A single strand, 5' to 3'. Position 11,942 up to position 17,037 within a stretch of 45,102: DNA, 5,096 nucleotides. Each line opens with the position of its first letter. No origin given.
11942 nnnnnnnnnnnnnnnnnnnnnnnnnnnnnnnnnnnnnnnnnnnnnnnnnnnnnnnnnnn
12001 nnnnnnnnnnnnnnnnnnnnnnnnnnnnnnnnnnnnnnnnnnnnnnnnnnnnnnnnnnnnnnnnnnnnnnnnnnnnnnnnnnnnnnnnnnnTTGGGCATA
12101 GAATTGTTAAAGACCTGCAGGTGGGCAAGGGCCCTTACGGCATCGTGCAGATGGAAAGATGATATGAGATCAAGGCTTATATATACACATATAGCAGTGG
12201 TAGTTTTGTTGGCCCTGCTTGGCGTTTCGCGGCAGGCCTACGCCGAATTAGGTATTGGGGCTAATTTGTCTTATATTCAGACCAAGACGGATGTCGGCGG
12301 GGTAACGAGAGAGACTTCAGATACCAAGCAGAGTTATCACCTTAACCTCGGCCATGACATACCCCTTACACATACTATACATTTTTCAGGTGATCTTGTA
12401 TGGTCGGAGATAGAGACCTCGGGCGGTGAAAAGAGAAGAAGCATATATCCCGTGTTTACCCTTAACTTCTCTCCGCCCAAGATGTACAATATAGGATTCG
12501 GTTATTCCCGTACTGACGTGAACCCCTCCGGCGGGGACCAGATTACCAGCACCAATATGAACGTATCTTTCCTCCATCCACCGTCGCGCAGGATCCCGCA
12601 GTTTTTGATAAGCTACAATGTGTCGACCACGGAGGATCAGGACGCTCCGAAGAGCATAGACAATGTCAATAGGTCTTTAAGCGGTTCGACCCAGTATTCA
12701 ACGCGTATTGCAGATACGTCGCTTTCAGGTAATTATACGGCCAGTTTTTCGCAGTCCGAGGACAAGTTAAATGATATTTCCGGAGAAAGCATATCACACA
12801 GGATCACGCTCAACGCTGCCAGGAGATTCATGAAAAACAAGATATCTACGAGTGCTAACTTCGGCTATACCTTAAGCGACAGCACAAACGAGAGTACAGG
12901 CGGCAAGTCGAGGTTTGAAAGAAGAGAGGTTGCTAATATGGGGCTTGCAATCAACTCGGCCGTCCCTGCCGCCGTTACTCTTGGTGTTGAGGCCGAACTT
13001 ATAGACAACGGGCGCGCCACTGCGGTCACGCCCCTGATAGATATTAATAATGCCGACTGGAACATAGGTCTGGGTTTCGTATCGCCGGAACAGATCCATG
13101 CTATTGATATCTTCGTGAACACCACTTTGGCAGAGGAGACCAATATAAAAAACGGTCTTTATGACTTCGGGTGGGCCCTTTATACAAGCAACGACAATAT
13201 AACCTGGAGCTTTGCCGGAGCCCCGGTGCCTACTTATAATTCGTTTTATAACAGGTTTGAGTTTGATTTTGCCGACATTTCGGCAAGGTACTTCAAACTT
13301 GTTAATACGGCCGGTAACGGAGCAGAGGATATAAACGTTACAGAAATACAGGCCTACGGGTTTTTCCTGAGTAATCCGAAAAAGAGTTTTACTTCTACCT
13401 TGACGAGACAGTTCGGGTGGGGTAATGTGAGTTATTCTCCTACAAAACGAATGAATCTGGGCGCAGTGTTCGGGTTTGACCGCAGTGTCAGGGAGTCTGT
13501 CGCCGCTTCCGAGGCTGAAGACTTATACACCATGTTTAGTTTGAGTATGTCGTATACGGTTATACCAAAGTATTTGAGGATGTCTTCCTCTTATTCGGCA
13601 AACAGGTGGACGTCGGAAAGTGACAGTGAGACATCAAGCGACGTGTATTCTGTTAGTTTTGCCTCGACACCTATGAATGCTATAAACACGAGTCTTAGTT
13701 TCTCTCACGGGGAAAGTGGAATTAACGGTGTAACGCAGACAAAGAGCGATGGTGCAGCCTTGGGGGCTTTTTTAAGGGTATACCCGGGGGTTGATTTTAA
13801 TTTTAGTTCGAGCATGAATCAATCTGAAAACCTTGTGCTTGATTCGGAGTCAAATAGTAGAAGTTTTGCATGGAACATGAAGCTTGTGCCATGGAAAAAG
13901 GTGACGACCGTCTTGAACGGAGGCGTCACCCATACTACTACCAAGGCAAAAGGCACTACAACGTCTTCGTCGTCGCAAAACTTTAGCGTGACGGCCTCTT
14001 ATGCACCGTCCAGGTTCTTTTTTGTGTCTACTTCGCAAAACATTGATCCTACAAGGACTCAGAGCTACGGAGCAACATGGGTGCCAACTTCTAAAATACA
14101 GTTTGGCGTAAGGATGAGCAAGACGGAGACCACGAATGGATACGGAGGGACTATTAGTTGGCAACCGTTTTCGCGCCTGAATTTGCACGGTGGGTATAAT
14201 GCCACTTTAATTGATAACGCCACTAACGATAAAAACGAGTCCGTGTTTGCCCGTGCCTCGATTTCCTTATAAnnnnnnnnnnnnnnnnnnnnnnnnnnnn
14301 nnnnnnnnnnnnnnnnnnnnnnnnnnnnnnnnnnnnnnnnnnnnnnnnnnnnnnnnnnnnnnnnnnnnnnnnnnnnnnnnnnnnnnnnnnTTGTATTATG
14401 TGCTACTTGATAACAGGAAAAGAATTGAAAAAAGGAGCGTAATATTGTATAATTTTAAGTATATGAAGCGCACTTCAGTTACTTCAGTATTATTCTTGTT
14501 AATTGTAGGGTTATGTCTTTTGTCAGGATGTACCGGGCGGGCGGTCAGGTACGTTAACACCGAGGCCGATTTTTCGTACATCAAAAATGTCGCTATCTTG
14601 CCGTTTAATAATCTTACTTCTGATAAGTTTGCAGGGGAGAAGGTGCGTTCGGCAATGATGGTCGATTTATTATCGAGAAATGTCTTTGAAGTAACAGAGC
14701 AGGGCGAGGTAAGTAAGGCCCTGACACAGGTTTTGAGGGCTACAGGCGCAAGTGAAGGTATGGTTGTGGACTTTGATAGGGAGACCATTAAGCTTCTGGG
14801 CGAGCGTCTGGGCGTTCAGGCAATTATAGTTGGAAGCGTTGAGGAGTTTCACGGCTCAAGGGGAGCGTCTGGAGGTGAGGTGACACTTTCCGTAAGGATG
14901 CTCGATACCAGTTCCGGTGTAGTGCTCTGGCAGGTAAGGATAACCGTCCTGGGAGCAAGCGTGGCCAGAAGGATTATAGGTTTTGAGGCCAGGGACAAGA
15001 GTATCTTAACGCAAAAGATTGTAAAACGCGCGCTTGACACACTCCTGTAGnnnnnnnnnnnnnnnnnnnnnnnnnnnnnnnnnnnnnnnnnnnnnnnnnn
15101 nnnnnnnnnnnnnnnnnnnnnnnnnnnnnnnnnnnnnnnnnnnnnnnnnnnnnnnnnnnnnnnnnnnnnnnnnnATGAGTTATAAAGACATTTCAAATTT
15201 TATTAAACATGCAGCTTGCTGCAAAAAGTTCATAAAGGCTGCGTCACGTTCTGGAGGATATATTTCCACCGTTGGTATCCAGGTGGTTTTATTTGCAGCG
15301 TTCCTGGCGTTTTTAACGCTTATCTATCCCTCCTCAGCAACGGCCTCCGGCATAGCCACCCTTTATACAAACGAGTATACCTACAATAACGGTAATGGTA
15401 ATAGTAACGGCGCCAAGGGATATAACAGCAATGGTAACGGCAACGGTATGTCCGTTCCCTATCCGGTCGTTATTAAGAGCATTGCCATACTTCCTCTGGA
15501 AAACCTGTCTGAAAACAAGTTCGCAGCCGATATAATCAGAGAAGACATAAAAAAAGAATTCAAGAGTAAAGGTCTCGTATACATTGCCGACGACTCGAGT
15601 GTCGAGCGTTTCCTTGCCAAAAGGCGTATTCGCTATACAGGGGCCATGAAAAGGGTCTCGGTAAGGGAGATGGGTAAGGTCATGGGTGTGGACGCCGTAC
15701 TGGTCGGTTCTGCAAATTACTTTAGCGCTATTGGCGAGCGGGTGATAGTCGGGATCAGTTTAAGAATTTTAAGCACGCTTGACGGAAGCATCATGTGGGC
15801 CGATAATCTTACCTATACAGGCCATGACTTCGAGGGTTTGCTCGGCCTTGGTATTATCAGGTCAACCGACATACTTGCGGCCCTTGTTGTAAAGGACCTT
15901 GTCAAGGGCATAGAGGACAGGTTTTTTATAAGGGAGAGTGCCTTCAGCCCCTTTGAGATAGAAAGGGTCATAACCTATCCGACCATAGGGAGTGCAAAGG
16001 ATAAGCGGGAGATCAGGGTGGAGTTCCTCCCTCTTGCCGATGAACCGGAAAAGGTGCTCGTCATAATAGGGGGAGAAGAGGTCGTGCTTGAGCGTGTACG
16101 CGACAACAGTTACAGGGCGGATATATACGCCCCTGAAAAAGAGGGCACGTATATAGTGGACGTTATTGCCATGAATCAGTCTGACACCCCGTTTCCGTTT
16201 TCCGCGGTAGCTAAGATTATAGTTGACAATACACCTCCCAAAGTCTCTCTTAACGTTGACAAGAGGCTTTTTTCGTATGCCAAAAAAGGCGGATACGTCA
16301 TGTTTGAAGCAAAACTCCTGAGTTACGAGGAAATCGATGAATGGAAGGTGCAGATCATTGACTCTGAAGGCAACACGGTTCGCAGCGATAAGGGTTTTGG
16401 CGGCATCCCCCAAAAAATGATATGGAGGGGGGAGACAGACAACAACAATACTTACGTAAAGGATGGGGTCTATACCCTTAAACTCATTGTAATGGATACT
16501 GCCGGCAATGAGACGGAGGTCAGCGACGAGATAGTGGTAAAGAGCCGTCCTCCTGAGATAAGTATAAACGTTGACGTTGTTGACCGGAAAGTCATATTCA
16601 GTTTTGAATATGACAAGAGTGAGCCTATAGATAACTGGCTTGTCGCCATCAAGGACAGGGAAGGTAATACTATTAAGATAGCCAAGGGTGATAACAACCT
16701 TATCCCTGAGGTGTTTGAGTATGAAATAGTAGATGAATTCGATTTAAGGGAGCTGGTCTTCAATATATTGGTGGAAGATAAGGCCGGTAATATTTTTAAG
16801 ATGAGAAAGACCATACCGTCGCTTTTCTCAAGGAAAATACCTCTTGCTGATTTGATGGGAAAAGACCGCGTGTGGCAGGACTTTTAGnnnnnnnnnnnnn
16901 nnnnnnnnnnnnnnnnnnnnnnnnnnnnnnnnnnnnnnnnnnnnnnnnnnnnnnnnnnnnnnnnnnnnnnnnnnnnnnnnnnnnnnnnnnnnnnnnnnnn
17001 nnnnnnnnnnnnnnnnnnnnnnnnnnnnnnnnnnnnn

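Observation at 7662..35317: A 28-kb co-oriented island that looks like a complete cytochrome-nanowire production and export system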

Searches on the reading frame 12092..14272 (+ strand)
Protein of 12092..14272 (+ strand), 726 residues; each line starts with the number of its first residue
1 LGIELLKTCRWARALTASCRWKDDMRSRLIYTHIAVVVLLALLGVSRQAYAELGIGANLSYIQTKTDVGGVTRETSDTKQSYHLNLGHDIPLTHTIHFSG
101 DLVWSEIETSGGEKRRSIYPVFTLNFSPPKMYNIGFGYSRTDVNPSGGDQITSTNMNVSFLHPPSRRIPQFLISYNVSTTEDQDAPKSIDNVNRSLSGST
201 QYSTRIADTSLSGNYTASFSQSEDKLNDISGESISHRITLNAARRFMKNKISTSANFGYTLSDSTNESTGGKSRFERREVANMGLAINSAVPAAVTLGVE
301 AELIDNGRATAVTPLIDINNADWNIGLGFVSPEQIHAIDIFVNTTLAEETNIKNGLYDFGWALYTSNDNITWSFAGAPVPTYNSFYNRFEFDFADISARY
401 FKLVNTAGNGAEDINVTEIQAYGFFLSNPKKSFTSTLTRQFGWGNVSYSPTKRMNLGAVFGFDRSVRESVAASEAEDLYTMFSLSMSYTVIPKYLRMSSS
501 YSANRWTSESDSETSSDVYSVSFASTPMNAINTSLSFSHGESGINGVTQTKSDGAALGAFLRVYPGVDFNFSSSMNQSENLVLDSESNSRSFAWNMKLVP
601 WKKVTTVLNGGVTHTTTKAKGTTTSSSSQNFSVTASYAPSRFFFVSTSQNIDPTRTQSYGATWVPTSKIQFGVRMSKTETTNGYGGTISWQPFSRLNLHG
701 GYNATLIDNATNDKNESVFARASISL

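Call 4: search_protein_families(library=pfam, proteins=[window:12092-14272:+], max_evalue=0.01)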
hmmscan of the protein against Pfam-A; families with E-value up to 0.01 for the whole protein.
window:12092-14272:+ (726 aa): 0 families

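Call 9: search_protein_families(library=ncbifam, proteins=[window:12092-14272:+], max_evalue=0.01)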
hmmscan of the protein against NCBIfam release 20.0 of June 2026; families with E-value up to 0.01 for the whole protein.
window:12092-14272:+ (726 aa): 0 families

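Call 49: search_protein_families(library=pfam, proteins=[window:12161-14272:+], max_evalue=1)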
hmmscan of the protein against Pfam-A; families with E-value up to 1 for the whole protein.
window:12161-14272:+ (703 aa): 0 families

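Call 57: search_solved_structures(query=A3, max_evalue=5, show_alignments=2)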
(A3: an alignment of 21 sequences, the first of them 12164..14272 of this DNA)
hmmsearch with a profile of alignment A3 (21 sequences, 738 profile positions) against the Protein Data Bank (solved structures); distinct sequences matched with E-value up to 5: 2.
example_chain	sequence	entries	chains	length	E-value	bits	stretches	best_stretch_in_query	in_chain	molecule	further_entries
2jd9_A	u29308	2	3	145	0.00035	22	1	350-398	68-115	YECBM32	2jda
6q63_A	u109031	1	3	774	0.037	15.3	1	356-423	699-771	Beta-hexosaminidase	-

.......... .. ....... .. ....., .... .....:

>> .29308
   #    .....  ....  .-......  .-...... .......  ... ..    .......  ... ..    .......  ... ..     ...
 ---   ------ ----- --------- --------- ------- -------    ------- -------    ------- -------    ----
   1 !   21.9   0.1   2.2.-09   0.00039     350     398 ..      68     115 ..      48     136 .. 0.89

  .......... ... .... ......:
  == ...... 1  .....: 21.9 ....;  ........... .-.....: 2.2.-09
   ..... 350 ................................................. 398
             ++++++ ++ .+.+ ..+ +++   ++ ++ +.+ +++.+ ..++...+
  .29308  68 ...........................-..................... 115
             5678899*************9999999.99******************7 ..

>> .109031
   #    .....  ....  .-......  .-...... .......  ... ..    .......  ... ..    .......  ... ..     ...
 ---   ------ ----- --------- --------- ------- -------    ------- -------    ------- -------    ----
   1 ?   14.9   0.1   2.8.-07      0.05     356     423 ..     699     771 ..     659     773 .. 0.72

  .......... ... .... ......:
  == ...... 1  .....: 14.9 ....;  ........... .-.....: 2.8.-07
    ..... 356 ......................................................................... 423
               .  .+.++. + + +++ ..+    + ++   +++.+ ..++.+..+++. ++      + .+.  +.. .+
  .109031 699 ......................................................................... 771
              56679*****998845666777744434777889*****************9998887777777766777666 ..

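Call 81: predict_structure(protein=window:12164-14272:+)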
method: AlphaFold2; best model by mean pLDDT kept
length: 702 residues; sequences in the alignment: 1
mean_pLDDT: 29.5   pTM: 0.22
mean pLDDT of the five models: 29.5, 25.2, 25.1, 24.0, 22.9
residues with pLDDT >= 90: 0; 70-90: 0; 50-70: 4; < 50: 698
segments of 3 or more residues with pLDDT < 50: 1-9, 15-86, 88-702
pLDDT, mean of each block of 10 residues (from residue 1): 41 48 43 32 35 34 33 35 39 35 32 23 29 28 27 28 26 25 27 28 30 28 26 29 32 30 31 29 30 33 31 31 27 29 28 26 29 26 28 28 27 23 24 27 31 28 25 24 27 26 26 28 27 31 28 26 27 27 24 27 27 27 27 26 32 30 28 32 36 33 30
secondary structure, 60 per line:
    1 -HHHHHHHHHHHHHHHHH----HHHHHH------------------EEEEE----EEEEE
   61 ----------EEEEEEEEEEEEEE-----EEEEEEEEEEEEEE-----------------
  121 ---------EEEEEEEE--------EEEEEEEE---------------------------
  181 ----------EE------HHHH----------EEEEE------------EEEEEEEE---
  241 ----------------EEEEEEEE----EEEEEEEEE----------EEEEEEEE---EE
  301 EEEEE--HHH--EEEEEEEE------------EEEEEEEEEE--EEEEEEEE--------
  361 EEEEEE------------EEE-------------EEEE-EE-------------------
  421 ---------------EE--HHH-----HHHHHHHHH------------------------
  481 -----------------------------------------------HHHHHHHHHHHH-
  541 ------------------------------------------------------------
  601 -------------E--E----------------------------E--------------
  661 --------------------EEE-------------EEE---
elements in order (helices of 4 or more, strands of 3 or more residues): H2-18 H23-28 E47-51 E56-60 E71-84 E90-103 E130-137 E146-153 H199-202 E213-217 E230-237 E257-264 E269-277 E288-295 E299-305 E313-320 E333-342 E345-352 E361-366 E379-381 E395-398 H448-456 H528-539 E681-683 E697-699

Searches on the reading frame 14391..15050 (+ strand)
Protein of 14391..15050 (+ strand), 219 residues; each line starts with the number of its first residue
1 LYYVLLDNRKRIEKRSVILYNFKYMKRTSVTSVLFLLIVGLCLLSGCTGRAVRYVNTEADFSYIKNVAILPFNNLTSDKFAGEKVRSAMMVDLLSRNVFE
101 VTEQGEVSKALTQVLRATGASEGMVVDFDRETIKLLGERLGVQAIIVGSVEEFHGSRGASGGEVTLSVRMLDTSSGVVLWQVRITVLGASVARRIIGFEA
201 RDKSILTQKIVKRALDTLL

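Call 4: search_protein_families(library=pfam, proteins=[window:14391-15050:+], max_evalue=0.01)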
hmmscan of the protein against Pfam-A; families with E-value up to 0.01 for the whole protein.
window:14391-15050:+ (219 aa): 1 family
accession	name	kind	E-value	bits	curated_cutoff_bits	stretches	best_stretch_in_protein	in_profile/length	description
PF13036.11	LpoB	-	0.00026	21.4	22.3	1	66-181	31-142/147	Peptidoglycan-synthase activator LpoB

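Call 9: search_protein_families(library=ncbifam, proteins=[window:14391-15050:+], max_evalue=0.01)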
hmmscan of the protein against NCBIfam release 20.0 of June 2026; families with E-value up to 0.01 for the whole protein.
window:14391-15050:+ (219 aa): 1 family
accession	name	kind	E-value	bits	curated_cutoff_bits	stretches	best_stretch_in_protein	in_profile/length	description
TIGR02722.1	lp_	equivalog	3.9e-05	23.7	110.55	1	73-181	78-182/189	penicillin-binding protein activator LpoB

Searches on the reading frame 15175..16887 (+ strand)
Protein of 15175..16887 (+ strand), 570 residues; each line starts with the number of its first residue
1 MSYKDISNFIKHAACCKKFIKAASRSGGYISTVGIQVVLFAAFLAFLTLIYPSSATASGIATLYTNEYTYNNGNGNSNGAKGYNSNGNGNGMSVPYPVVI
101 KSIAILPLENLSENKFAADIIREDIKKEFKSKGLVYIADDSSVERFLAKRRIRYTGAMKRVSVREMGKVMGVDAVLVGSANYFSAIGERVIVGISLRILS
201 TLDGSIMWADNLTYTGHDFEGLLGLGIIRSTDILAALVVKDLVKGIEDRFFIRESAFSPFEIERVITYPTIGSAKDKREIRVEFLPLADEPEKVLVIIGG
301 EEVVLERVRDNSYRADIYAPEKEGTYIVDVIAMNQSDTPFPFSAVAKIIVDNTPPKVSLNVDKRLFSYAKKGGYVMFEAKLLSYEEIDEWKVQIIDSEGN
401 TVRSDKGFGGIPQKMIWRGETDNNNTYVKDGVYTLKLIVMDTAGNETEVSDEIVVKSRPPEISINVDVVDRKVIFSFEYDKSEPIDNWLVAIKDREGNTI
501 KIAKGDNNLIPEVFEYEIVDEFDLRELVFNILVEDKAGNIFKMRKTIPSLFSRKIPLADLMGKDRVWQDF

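Call 4: search_protein_families(library=pfam, proteins=[window:15175-16887:+], max_evalue=0.01)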
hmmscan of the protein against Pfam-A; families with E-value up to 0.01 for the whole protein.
window:15175-16887:+ (570 aa): 6 families
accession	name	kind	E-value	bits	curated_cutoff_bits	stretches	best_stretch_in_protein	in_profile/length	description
PF13860.13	FlgD_ig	-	1.1e-05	25.7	27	0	385-437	20-73/79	FlgD Ig-like domain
PF15418.12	DUF4625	-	3e-05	24.7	27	0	351-455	10-130/131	Domain of unknown function (DUF4625)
PF12245.14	Big_3_2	-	0.00066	20.3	23.3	0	430-454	94-119/122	Bacterial Ig-like domain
PF13750.12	Big_3_3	-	0.0015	18.7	27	0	323-362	14-53/157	Bacterial Ig-like domain (group 3)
PF18911.6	PKD_4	-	0.0054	17.2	27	0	424-454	53-84/85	PKD domain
PF19077.6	Big_13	-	0.007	17.3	27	0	426-450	70-94/102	Bacterial Ig-like domain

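Call 9: search_protein_families(library=ncbifam, proteins=[window:15175-16887:+], max_evalue=0.01)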
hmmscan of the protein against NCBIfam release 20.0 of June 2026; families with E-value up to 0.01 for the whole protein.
window:15175-16887:+ (570 aa): 2 families
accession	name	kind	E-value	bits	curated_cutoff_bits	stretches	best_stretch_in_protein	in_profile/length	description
NF053608.1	Lsa66_OmpA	equivalog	1.1e-10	40.6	700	1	323-467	115-257/581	fibronectin-binding adhesin Lsa66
NF005176.1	PRK06655.1-1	equivalog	0.0098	15.8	230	0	385-448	94-157/197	flagellar hook assembly protein FlgD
